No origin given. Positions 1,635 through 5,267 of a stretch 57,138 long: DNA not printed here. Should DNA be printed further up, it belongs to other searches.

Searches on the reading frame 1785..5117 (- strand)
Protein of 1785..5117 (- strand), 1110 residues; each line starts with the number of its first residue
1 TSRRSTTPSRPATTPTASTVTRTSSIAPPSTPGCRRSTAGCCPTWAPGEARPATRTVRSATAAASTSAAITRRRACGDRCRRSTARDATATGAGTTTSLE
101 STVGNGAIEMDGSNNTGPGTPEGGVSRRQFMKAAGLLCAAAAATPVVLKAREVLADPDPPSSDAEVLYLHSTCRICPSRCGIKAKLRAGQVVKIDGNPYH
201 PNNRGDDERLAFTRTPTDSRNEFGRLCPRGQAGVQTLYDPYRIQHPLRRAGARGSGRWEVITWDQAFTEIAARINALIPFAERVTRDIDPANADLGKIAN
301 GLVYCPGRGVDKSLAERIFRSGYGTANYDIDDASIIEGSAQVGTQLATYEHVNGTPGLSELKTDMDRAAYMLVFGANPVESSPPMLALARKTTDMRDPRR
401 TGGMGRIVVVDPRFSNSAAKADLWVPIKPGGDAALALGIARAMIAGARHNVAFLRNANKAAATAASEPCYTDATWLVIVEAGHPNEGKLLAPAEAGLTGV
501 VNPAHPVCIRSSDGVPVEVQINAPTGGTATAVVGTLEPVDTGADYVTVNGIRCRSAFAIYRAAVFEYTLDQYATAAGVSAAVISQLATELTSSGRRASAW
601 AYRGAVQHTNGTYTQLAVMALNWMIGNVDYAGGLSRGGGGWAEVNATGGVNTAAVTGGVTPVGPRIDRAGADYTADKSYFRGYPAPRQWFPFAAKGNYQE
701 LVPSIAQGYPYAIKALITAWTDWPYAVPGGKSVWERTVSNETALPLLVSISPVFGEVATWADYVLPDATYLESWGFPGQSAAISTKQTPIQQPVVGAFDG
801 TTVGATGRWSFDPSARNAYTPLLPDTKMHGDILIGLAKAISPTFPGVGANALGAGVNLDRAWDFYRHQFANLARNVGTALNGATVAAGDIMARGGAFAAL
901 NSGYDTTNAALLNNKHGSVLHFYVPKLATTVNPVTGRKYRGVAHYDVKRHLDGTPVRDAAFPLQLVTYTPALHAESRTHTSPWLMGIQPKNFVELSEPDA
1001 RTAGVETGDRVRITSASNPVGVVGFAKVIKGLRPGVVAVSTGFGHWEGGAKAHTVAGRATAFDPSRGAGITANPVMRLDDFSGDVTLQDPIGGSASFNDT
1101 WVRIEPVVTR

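Call 46: search_protein_families(library=pfam, proteins=[window:1785-5117:-], max_evalue=0.001)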
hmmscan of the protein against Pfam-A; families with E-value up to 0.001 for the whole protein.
window:1785-5117:- (1110 aa): 4 families
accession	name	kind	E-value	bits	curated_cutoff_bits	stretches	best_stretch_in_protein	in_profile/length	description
PF00384.28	Molybdopterin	-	1.2e-18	67.7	24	1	242-776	1-319/353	Molybdopterin oxidoreductase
PF04879.21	Molybdop_Fe4S4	-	2.1e-12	47.3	22.7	1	170-239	5-55/55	Molybdopterin oxidoreductase Fe4S4 domain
PF01568.27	Molydop_binding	-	1.8e-11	44.5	26.8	1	963-1051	1-88/110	Molydopterin dinucleotide binding domain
PF10518.14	TAT_signal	-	0.00091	19.5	22.7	1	125-143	2-20/21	TAT (twin-arginine translocation) pathway signal sequence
